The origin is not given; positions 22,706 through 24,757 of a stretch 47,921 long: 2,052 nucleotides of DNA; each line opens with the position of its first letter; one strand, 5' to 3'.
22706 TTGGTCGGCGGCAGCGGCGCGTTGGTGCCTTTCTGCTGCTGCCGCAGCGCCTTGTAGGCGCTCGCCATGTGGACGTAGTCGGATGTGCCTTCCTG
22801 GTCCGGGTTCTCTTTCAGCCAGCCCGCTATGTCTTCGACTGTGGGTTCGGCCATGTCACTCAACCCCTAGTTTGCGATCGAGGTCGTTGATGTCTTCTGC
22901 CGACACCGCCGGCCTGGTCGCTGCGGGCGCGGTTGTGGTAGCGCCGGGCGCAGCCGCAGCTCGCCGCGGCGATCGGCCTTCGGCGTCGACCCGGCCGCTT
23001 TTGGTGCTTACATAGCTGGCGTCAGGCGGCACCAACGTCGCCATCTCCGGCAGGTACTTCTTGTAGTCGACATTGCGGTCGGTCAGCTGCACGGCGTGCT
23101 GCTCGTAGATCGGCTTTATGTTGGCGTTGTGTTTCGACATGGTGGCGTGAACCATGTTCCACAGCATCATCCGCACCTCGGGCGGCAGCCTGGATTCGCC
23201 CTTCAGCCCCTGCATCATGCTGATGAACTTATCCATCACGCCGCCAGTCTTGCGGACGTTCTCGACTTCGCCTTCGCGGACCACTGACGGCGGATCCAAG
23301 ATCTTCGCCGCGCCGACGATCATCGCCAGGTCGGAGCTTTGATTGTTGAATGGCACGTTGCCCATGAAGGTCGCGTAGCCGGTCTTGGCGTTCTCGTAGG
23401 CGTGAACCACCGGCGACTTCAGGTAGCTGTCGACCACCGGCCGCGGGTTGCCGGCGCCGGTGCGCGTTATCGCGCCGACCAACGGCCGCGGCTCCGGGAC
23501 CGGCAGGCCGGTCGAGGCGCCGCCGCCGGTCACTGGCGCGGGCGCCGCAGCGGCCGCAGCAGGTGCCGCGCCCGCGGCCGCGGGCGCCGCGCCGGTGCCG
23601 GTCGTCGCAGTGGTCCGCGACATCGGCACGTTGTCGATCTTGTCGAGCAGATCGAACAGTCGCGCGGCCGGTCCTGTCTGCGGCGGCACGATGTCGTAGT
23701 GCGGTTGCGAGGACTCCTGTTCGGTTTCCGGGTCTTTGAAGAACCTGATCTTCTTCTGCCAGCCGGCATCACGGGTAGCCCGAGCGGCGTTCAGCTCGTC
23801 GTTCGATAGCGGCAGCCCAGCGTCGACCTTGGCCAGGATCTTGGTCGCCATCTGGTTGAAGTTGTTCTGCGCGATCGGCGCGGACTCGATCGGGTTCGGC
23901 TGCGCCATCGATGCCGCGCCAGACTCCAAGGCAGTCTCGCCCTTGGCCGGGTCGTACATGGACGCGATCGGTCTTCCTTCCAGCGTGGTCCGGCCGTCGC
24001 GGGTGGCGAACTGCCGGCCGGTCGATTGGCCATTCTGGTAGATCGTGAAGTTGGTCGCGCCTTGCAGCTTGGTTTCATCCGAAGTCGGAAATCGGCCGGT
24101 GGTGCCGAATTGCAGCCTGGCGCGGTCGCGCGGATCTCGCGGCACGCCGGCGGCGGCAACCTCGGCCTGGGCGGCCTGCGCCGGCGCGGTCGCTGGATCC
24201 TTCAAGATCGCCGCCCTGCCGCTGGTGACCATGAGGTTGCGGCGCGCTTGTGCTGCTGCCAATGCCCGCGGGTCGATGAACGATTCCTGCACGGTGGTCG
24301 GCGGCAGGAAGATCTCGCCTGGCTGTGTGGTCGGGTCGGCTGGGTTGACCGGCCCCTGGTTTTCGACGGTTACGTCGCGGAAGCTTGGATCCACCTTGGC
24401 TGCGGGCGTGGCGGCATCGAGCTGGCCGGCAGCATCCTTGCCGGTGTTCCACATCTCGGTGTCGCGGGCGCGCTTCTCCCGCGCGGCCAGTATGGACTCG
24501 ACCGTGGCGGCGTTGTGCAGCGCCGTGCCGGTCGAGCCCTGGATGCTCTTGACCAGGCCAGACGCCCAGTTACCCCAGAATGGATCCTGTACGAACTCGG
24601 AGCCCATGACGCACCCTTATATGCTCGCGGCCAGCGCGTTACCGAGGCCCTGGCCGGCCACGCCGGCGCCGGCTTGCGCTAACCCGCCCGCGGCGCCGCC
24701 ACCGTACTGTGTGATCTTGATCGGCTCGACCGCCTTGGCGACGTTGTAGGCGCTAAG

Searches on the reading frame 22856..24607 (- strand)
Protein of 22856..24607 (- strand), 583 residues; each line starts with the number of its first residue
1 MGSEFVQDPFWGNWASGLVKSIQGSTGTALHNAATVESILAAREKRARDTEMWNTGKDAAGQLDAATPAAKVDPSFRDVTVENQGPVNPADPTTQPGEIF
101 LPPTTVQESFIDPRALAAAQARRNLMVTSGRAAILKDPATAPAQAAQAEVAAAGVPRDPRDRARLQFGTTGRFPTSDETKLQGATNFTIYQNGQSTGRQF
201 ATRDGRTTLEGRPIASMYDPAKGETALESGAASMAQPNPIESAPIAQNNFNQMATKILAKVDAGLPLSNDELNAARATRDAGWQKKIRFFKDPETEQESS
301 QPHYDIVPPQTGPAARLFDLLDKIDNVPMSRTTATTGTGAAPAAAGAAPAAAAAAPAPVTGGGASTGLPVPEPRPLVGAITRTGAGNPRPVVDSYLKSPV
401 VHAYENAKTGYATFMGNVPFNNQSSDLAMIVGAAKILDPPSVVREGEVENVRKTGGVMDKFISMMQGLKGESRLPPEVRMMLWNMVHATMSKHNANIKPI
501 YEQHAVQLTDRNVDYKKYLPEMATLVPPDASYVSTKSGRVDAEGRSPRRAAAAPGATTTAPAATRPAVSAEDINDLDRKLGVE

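Call 14: search_protein_families(library=phrogs, proteins=[window:22856-24607:-], max_evalue=0.001)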
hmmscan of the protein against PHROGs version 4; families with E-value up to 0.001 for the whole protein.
window:22856-24607:- (583 aa): 1 family
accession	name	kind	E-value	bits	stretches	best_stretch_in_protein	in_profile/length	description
phrog_13634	-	unknown function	4.3e-05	23.6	1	424-480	256-312/403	-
